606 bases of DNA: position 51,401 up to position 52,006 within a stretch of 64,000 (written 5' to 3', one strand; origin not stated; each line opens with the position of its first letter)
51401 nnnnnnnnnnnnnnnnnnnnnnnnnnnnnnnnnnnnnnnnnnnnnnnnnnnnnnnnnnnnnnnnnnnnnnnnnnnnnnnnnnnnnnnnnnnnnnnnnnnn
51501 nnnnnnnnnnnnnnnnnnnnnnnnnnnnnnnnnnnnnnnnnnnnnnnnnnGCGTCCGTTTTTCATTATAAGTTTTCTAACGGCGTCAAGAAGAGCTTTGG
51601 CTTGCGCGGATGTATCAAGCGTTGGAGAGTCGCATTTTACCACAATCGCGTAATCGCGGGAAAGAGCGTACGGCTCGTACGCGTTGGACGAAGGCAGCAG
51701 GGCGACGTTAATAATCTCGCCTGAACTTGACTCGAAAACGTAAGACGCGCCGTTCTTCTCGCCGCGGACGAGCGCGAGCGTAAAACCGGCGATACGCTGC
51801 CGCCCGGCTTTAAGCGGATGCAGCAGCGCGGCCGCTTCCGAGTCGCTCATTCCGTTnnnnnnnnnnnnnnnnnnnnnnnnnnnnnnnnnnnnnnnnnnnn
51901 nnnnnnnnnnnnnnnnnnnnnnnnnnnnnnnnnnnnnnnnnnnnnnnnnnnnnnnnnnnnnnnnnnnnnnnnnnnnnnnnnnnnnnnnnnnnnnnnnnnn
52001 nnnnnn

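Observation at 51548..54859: PP2C phosphatase / predicted prenyltransferase-barrel / radical SAM operon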

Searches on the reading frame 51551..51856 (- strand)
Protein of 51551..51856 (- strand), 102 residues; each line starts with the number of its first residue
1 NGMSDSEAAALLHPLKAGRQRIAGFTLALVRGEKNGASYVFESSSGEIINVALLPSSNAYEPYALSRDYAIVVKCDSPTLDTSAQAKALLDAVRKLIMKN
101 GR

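Call 85: search_solved_structures(query=A7, max_evalue=10)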
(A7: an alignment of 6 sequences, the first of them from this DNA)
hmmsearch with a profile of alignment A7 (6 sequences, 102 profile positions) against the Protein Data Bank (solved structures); distinct sequences matched with E-value up to 10: 2.
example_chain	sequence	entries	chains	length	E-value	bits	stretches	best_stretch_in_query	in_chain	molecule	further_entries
2e1a_A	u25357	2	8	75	0.25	15.2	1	49-88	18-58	75aa long hypothetical regulatory protein AsnC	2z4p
2cvi_A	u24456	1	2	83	0.31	14.9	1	49-89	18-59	75aa long hypothetical regulatory protein AsnC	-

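Call 86: search_protein_families(library=pfam, alignment_id=A7, max_evalue=5)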
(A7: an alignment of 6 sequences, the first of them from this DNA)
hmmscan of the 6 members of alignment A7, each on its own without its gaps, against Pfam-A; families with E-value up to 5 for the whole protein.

A. member 1, seq(102 aa): 1 family
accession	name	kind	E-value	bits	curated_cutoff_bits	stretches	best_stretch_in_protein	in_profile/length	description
PF20217.3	DUF6577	-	0.29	11.2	27.8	1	26-74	74-122/204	Family of unknown function (DUF6577)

B. families by the number of members that match (of 6 scanned): 2 families
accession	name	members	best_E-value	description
PF20217.3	DUF6577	1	0.29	Family of unknown function (DUF6577)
PF06474.18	LPAM_MltD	1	1.3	MltD lipid attachment motif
